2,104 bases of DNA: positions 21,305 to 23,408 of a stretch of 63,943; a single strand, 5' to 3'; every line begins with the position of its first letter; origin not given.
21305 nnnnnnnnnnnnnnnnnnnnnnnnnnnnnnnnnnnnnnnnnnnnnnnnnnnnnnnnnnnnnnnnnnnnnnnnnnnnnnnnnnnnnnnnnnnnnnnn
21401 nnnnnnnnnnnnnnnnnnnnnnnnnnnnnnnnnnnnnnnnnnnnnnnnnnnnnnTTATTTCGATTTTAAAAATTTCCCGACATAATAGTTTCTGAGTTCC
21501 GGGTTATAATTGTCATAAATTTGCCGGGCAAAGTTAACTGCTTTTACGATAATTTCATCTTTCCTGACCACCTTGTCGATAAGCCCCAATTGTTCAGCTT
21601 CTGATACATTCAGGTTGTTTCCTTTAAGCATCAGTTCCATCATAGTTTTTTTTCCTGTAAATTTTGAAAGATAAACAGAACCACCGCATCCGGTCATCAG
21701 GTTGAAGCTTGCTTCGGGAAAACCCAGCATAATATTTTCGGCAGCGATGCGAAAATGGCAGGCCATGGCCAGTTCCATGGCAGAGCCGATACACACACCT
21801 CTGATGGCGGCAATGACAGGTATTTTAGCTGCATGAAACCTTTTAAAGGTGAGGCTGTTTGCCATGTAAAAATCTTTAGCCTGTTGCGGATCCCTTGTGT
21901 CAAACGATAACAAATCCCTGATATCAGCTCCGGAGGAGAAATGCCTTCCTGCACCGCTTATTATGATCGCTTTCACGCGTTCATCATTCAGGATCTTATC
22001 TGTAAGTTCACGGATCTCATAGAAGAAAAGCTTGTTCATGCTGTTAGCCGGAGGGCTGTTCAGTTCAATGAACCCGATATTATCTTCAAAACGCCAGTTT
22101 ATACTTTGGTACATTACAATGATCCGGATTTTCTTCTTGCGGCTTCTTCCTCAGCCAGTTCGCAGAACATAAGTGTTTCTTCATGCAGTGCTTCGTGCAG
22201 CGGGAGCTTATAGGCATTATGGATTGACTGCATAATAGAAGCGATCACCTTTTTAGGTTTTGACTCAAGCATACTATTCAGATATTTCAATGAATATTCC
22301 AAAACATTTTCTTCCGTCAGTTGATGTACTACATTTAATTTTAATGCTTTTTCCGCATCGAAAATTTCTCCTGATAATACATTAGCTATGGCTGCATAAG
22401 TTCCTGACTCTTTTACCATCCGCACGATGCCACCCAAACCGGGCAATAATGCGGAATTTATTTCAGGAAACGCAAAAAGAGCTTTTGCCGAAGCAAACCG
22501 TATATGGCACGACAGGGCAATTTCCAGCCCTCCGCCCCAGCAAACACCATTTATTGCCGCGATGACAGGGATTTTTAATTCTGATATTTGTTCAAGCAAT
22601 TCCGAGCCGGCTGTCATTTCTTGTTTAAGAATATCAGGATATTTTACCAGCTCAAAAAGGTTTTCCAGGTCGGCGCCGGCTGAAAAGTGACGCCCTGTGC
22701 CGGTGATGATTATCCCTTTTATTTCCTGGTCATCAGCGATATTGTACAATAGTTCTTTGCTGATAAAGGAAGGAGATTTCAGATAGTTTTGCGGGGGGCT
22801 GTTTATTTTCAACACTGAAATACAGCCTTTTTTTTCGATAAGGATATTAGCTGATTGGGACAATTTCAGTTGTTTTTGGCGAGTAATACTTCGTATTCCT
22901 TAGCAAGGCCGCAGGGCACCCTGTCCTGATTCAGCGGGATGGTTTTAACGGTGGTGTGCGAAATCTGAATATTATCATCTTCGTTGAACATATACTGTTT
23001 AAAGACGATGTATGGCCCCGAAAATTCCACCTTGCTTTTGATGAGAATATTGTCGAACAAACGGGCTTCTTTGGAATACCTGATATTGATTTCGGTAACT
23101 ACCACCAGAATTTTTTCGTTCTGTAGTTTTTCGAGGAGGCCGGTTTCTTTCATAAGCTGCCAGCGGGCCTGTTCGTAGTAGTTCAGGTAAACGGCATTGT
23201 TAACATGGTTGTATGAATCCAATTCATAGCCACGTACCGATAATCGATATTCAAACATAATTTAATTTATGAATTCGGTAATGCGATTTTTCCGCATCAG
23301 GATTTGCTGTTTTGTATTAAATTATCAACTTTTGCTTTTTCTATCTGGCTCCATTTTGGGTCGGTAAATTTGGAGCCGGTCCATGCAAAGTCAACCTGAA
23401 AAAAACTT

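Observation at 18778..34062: Twelve-gene single-strand biosynthetic block: a radical-SAM/KASIII core joined to an aryl-polyene/flexirubin-style tailoring and export set, with no ACP or KS/CLF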

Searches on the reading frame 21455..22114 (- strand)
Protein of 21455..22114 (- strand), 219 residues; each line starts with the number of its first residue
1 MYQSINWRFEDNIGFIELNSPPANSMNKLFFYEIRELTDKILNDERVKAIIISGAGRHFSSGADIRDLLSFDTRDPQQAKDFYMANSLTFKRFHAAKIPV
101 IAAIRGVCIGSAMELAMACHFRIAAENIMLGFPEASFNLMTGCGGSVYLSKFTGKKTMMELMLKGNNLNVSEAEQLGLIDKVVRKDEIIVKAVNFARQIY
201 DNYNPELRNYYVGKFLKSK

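Call 4: search_protein_families(library=pfam, proteins=[window:21455-22114:-], max_evalue=0.01)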
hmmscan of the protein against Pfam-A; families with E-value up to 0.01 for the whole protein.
window:21455-22114:- (219 aa): 2 families
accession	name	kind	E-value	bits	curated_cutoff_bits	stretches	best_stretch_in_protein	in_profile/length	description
PF00378.25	ECH_1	-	1.1e-36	127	27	1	9-202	2-193/251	Enoyl-CoA hydratase/isomerase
PF16113.10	ECH_2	-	3.5e-27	96.2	27.2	1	13-188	1-177/335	Enoyl-CoA hydratase/isomerase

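Call 8: search_protein_families(library=ncbifam, proteins=[window:21455-22114:-], max_evalue=0.001)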
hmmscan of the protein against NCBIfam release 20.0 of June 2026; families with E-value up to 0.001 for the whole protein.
window:21455-22114:- (219 aa): 72 families (the best 25 are shown)
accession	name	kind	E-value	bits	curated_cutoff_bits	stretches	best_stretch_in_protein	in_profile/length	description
NF005803.0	PRK07658.1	equivalog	8e-47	159.8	313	1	4-201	3-198/257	enoyl-CoA hydratase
NF006013.0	PRK08150.1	subfamily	4.1e-37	127.9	232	1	8-211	11-208/259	crotonase/enoyl-CoA hydratase family protein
NF004475.0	PRK05809.1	subfamily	1.5e-36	126.3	394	1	4-202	5-202/260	short-chain-enoyl-CoA hydratase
NF051848.1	EnCoAHydtEchA19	equivalog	3.7e-36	125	400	1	12-202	9-200/258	enoyl-CoA hydratase EchA19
NF004517.0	PRK05862.1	equivalog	8e-36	123.8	396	1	3-200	4-197/257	enoyl-CoA hydratase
NF006566.0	PRK09076.1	subfamily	7.7e-34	117.5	286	1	3-200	5-200/260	enoyl-CoA hydratase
NF008363.0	PRK11154.1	equivalog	5.5e-33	114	869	1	10-198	13-204/708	fatty acid oxidation complex subunit alpha FadJ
NF005802.0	PRK07657.1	equivalog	5.6e-33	114.6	363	1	10-202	11-202/260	enoyl-CoA hydratase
NF008727.0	PRK11730.1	equivalog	9.8e-33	113.4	870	1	13-201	17-206/717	fatty acid oxidation complex subunit alpha FadB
NF006007.0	PRK08138.1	subfamily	3.1e-32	112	355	1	9-199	14-200/261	enoyl-CoA hydratase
NF005073.0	PRK06495.1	subfamily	2.8e-31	108.7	296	1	2-199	3-196/257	enoyl-CoA hydratase/isomerase family protein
TIGR02441.1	fa_ox_alpha_mit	equivalog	6.6e-31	107.1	964.65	1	9-184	19-197/737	fatty acid oxidation complex subunit alpha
NF004634.0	PRK05980.1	equivalog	1.1e-30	106.9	375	1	3-201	3-204/263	crotonase/enoyl-CoA hydratase family protein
NF004794.0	PRK06142.1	equivalog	1.6e-30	106.7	308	1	2-201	5-214/273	crotonase/enoyl-CoA hydratase family protein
NF004840.0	PRK06190.1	equivalog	2.9e-30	105.8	253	1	9-210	10-209/260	enoyl-CoA hydratase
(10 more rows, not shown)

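Call 42: search_solved_structures(query=window:21455-22114:-, max_evalue=1e-10)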
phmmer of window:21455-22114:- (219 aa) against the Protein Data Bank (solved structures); distinct sequences matched with E-value up to 1e-10: 142 (the best 60 are shown).
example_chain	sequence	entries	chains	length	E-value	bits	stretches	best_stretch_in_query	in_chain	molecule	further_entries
3pea_A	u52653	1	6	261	1.9e-36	129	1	4-200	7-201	Enoyl-CoA hydratase/isomerase family protein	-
3pzk_A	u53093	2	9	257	3.4e-29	105.3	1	2-195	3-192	e enoyl-CoA hydratase echA8 | enoyl-CoA hydratase echA8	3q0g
3q0j_A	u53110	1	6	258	3.4e-29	105.3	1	2-195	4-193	enoyl-CoA hydratase echA8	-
3h81_A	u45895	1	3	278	4.3e-29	105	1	2-195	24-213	enoyl-CoA hydratase echA8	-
4fjw_D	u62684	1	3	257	9e-29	104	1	2-195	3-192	Probable enoyl-CoA hydratase echA8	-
2pbp_A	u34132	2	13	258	2.2e-28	102.7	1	4-199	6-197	Enoyl-CoA hydratase subunit I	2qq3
2wtb_A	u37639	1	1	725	3.2e-28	102.2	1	11-205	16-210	FATTY ACID MULTIFUNCTIONAL PROTEIN (ATMFP2)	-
5z7r_A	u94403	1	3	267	1.2e-27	100.3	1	10-202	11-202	Short-chain-enoyl-CoA hydratase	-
2x58_A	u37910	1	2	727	1.2e-27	100.3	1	8-202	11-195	PEROXISOMAL BIFUNCTIONAL ENZYME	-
3zw8_A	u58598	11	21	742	1.2e-27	100.2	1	8-202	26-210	PEROXISOMAL BIFUNCTIONAL ENZYME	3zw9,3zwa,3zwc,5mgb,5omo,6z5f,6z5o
28jj_A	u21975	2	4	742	1.2e-27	100.2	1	8-202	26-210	Peroxisomal bifunctional enzyme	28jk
5zai_A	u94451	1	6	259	1.9e-27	99.7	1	2-185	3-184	3-hydroxypropionyl-coenzyme A dehydratase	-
6lvp_A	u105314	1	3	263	3.9e-27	98.6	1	18-189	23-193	Enoyl-CoA hydratase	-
3zwb_A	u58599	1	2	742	8.6e-27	97.5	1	8-202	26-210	PEROXISOMAL BIFUNCTIONAL ENZYME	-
5xzd_A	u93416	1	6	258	1.3e-26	96.9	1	2-200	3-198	Enoyl-CoA hydratase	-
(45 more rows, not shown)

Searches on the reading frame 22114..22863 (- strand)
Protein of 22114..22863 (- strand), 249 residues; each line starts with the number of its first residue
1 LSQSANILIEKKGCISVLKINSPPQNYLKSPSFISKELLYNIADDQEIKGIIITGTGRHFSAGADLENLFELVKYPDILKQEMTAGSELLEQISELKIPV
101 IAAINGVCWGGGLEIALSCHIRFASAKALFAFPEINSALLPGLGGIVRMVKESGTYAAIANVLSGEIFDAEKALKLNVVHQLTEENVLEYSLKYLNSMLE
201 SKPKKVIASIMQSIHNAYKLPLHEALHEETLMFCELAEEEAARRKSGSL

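Call 4: search_protein_families(library=pfam, proteins=[window:22114-22863:-], max_evalue=0.01)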
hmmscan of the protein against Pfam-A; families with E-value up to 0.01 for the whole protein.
window:22114-22863:- (249 aa): 2 families
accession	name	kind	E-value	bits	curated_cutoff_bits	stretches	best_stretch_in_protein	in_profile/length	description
PF00378.25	ECH_1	-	1.5e-35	123.2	27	1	11-243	2-234/251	Enoyl-CoA hydratase/isomerase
PF16113.10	ECH_2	-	4.4e-22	79.5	27.2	1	37-219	25-207/335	Enoyl-CoA hydratase/isomerase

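Call 8: search_protein_families(library=ncbifam, proteins=[window:22114-22863:-], max_evalue=0.001)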
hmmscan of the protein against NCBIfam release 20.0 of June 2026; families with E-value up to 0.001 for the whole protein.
window:22114-22863:- (249 aa): 74 families (the best 25 are shown)
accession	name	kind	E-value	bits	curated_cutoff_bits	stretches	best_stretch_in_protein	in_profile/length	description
NF005803.0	PRK07658.1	equivalog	4.4e-43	147.5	313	1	8-243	5-240/257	enoyl-CoA hydratase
NF004475.0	PRK05809.1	subfamily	4.2e-36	124.8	394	1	5-235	4-235/260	short-chain-enoyl-CoA hydratase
NF004634.0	PRK05980.1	equivalog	8.3e-36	123.7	375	1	6-243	4-246/263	crotonase/enoyl-CoA hydratase family protein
NF006566.0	PRK09076.1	subfamily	7.3e-34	117.5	286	1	4-241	4-241/260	enoyl-CoA hydratase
NF004840.0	PRK06190.1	equivalog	8.2e-34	117.4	253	1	6-237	5-236/260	enoyl-CoA hydratase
NF006007.0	PRK08138.1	subfamily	1.1e-33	116.8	355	1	12-233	15-234/261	enoyl-CoA hydratase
NF051848.1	EnCoAHydtEchA19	equivalog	4.5e-33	114.9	400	1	7-237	2-235/258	enoyl-CoA hydratase EchA19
NF007239.0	PRK09674.1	equivalog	4e-32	111.7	371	1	10-240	9-237/257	2,3-dehydroadipyl-CoA hydratase PaaF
NF004517.0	PRK05862.1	equivalog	1.3e-31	110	396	1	5-235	4-232/257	enoyl-CoA hydratase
NF008363.0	PRK11154.1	equivalog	2.8e-30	105.1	869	1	36-194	40-200/708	fatty acid oxidation complex subunit alpha FadJ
NF004525.0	PRK05870.1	equivalog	4.4e-30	105.4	285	1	7-227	5-223/249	enoyl-CoA hydratase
NF008727.0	PRK11730.1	equivalog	6.4e-30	104.1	870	1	38-200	42-206/717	fatty acid oxidation complex subunit alpha FadB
NF042430.2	EnCoAhydt_DpgD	equivalog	2.4e-29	102.5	400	1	37-229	31-227/258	enoyl-CoA-hydratase DpgD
NF005073.0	PRK06495.1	subfamily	2.4e-29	102.4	296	1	9-243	8-240/257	enoyl-CoA hydratase/isomerase family protein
NF006013.0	PRK08150.1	subfamily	1e-28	100.4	232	1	11-242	12-242/259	crotonase/enoyl-CoA hydratase family protein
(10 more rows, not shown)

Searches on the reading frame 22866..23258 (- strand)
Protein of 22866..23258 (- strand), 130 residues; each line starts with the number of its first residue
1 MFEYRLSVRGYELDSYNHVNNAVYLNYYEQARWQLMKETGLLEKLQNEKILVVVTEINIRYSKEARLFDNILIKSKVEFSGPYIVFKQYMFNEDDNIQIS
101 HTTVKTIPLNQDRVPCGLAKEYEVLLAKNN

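Call 4: search_protein_families(library=pfam, proteins=[window:22866-23258:-], max_evalue=0.01)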
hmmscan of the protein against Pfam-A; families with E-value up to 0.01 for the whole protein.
window:22866-23258:- (130 aa): 3 families
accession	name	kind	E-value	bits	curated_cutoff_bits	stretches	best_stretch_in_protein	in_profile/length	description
PF13279.12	4HBT_2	-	1.6e-14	54.8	25.5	1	9-96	2-91/122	Thioesterase-like superfamily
PF03061.28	4HBT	-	6.8e-09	36.4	20.6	1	16-94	1-74/79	Thioesterase superfamily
PF20791.3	Acyl-ACP_TE_C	-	9.5e-07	29.4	21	1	4-98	10-79/101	Acyl-ACP thioesterase C-terminal domain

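Call 7: search_protein_families(library=ncbifam, proteins=[window:22866-23258:-], max_evalue=0.001)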
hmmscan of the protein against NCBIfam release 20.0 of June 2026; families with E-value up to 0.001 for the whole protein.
window:22866-23258:- (130 aa): 4 families
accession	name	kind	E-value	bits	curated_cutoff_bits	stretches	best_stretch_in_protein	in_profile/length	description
TIGR00051.1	TIGR00051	subfamily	9.1e-19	67.9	68.7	1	8-105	4-103/117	YbgC/FadM family acyl-CoA thioesterase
TIGR02799.1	thio_ybgC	equivalog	1.4e-10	41.5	141.35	1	18-107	17-109/126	tol-pal system-associated acyl-CoA thioesterase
NF008065.0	PRK10800.1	equivalog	7.4e-10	39.1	185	1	5-111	9-116/134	tol-pal system-associated acyl-CoA thioesterase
NF047424.1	MenI_Staph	exception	2.9e-07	30.5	225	1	7-122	9-126/148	1,4-dihydroxy-2-naphthoyl-CoA hydrolase MenI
